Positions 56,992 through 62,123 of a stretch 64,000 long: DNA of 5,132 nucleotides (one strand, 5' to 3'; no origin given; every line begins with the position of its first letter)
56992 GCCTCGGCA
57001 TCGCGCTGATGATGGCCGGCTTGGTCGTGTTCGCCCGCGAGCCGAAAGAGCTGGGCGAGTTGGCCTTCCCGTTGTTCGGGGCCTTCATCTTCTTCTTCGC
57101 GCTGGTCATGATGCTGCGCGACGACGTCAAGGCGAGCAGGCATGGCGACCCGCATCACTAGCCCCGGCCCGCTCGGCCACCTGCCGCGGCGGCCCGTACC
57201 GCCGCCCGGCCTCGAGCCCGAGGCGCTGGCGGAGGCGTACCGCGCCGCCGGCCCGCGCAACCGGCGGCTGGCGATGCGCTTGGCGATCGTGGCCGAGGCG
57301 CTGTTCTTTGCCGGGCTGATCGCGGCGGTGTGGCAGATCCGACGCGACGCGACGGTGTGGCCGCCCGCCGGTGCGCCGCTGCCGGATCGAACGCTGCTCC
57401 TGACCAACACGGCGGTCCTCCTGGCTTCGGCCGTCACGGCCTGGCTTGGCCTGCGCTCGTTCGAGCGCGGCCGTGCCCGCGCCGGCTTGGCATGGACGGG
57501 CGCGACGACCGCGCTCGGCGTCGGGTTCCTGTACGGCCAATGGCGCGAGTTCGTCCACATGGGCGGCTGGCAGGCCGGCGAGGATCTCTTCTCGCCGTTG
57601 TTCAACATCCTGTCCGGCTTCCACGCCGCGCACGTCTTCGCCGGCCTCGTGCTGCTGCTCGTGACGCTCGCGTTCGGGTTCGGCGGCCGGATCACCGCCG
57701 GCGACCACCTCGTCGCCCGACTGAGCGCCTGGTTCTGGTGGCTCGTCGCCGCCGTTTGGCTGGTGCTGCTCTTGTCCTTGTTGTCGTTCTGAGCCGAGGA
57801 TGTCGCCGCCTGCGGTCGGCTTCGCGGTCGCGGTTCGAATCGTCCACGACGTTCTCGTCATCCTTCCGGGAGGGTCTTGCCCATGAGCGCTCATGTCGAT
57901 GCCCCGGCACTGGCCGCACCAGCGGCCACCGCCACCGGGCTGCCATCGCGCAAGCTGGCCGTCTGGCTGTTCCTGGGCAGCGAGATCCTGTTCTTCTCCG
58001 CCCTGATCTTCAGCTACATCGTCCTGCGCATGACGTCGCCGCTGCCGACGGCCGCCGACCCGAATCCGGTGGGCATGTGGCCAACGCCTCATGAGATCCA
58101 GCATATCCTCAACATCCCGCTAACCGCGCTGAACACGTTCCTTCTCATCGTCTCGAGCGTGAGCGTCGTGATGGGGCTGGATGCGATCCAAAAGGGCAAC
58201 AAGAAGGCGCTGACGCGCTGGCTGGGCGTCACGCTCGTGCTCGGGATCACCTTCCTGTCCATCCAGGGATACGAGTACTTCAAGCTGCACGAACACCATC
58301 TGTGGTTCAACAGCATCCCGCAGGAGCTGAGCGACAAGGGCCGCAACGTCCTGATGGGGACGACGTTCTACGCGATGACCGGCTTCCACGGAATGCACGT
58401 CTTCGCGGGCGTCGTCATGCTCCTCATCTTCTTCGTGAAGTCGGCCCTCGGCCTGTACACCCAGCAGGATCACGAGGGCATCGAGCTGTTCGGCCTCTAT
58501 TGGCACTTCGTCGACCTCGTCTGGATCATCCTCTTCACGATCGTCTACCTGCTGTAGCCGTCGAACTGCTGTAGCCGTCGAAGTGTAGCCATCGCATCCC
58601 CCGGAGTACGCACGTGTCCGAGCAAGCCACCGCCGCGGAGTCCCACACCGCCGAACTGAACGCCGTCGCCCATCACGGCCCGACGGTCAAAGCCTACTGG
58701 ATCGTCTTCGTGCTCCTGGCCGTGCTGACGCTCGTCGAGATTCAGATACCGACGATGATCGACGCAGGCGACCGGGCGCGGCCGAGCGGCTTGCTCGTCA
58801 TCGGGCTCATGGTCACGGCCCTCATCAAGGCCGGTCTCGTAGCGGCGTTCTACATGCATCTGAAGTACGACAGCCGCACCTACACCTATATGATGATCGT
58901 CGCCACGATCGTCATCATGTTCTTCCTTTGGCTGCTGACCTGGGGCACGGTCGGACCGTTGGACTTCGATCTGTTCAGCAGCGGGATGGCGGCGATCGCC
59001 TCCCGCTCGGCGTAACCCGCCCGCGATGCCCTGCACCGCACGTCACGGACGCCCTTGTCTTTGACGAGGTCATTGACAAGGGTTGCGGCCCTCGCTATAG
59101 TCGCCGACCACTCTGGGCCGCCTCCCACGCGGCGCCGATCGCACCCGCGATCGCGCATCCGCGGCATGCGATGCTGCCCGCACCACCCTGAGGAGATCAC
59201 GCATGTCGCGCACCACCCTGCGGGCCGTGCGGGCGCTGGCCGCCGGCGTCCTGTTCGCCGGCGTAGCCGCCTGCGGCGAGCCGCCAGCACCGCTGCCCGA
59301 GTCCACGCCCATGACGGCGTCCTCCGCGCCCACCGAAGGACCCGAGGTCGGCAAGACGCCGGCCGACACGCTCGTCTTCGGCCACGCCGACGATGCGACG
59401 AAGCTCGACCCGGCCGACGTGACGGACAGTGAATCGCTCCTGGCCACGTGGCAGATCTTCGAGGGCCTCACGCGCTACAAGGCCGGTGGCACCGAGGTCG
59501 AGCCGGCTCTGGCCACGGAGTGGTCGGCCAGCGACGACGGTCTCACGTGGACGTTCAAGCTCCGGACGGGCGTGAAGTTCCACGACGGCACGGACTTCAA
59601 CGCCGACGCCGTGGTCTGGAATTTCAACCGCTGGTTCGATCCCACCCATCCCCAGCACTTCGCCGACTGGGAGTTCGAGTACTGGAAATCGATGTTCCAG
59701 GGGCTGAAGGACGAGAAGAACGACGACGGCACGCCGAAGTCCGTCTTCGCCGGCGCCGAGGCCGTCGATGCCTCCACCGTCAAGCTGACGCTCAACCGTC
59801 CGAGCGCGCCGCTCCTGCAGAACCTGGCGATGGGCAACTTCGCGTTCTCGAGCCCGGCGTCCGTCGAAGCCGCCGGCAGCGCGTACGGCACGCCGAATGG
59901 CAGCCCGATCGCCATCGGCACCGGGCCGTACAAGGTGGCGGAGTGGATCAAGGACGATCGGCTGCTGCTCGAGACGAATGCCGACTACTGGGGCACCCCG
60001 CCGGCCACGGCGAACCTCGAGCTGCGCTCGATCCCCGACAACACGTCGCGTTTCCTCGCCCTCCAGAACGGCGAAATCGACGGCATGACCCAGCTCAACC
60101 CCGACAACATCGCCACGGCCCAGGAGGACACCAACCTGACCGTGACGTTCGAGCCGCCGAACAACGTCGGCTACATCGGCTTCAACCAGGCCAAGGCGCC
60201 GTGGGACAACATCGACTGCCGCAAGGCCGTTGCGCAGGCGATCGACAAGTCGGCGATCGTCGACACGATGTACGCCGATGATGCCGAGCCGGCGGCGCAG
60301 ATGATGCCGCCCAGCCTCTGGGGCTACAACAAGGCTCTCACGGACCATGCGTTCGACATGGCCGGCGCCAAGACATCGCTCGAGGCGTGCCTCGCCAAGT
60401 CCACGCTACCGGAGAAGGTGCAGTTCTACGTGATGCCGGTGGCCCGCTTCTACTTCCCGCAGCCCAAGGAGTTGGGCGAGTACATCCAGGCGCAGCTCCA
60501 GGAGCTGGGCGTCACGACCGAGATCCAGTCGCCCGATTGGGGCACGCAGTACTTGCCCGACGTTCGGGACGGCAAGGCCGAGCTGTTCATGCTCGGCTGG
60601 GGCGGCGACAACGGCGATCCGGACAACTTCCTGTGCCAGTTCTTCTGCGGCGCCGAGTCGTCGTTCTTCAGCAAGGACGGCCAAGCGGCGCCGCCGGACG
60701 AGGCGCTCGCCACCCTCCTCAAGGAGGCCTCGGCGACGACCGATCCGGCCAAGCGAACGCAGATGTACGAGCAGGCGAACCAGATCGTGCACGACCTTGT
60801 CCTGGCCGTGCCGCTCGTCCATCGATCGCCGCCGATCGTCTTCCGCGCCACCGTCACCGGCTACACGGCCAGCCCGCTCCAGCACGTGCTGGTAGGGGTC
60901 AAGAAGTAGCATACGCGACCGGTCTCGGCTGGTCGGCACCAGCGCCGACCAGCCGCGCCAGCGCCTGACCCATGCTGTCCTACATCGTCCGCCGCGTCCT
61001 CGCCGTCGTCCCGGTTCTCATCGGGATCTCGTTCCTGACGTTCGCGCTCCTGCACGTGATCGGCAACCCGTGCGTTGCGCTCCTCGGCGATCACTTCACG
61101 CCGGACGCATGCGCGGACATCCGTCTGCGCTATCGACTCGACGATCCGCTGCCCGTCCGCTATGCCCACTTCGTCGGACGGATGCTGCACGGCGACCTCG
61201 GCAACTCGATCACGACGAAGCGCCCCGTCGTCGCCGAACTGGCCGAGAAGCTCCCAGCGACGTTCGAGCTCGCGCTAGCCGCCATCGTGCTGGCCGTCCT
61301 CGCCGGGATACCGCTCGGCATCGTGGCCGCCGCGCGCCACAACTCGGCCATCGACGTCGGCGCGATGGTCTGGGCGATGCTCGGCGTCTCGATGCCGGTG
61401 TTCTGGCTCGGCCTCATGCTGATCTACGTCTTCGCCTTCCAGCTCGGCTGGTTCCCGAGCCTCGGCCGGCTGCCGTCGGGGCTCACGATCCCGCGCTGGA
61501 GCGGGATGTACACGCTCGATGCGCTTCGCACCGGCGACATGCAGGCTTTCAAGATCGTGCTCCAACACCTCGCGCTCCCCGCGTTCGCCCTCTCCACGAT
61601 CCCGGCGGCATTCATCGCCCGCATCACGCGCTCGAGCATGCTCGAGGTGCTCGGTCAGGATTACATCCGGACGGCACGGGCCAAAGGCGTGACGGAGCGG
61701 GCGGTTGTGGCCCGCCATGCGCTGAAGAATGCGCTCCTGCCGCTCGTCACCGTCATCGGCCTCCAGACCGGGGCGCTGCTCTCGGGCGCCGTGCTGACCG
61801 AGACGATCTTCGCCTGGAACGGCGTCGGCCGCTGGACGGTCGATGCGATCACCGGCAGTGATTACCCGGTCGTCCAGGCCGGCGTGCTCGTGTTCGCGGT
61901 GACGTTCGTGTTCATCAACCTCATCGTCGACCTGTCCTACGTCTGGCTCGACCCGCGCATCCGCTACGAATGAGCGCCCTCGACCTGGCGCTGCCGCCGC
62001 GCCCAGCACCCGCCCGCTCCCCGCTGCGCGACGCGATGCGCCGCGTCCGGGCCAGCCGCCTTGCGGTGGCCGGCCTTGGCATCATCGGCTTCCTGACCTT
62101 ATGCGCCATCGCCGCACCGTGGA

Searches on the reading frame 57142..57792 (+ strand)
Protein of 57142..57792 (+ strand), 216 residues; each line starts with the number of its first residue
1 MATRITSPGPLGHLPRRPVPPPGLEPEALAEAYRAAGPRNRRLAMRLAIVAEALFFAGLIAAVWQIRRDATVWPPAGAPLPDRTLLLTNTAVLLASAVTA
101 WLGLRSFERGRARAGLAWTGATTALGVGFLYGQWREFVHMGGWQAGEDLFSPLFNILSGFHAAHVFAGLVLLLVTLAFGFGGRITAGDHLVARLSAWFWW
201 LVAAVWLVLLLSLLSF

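Call 77: search_protein_families(library=pfam, proteins=[window:57142-57792:+], max_evalue=0.00001)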
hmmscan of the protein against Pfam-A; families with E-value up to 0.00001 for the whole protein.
window:57142-57792:+ (216 aa): 1 family
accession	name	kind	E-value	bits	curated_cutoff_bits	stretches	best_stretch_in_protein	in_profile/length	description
PF00510.24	COX3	-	1.2e-16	61.9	23.8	1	42-213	77-253/258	Cytochrome c oxidase subunit III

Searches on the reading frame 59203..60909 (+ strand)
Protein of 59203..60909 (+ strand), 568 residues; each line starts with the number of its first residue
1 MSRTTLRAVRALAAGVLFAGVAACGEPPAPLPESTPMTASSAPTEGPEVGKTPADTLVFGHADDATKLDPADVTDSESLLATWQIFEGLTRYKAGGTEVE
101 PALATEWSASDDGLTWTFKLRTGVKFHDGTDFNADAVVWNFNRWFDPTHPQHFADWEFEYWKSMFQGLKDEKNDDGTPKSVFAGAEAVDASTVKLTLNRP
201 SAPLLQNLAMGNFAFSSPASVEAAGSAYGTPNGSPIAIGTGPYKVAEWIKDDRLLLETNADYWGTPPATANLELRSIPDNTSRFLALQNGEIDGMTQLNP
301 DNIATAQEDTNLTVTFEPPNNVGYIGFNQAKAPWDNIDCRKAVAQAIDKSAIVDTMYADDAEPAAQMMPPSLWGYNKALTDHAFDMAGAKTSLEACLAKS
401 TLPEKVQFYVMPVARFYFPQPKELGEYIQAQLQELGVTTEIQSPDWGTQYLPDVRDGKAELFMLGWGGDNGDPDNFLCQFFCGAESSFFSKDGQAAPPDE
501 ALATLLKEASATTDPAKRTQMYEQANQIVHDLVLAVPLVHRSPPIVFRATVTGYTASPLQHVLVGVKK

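Call 77: search_protein_families(library=pfam, proteins=[window:59203-60909:+], max_evalue=0.00001)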
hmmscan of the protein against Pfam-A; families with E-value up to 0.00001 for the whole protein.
window:59203-60909:+ (568 aa): 1 family
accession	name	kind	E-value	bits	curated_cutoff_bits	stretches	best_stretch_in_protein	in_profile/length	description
PF00496.27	SBP_bac_5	-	7e-97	325.3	32.4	1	98-486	1-366/368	Bacterial extracellular solute-binding proteins, family 5 Middle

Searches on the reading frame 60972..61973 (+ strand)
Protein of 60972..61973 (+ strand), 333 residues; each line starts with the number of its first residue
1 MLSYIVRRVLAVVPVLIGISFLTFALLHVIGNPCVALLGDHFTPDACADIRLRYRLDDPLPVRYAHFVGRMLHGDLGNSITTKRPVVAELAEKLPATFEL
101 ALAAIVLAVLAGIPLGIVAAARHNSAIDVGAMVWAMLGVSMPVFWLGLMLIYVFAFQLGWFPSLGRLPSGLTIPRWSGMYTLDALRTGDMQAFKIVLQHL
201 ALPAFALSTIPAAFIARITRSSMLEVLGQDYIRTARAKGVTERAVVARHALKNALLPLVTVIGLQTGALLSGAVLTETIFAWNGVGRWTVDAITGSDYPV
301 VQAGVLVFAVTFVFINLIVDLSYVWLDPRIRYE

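Call 77: search_protein_families(library=pfam, proteins=[window:60972-61973:+], max_evalue=0.00001)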
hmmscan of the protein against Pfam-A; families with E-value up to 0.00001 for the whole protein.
window:60972-61973:+ (333 aa): 2 families
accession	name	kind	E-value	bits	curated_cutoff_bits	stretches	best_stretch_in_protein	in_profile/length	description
PF00528.27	BPD_transp_1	-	1.3e-44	152.6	26.4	1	112-331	1-183/184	Binding-protein-dependent transport system inner membrane component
PF19300.4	BPD_transp_1_N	-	9.9e-12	45.5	23.8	1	1-101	1-114/114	Binding-prot-dependent transport system membrane comp, N-term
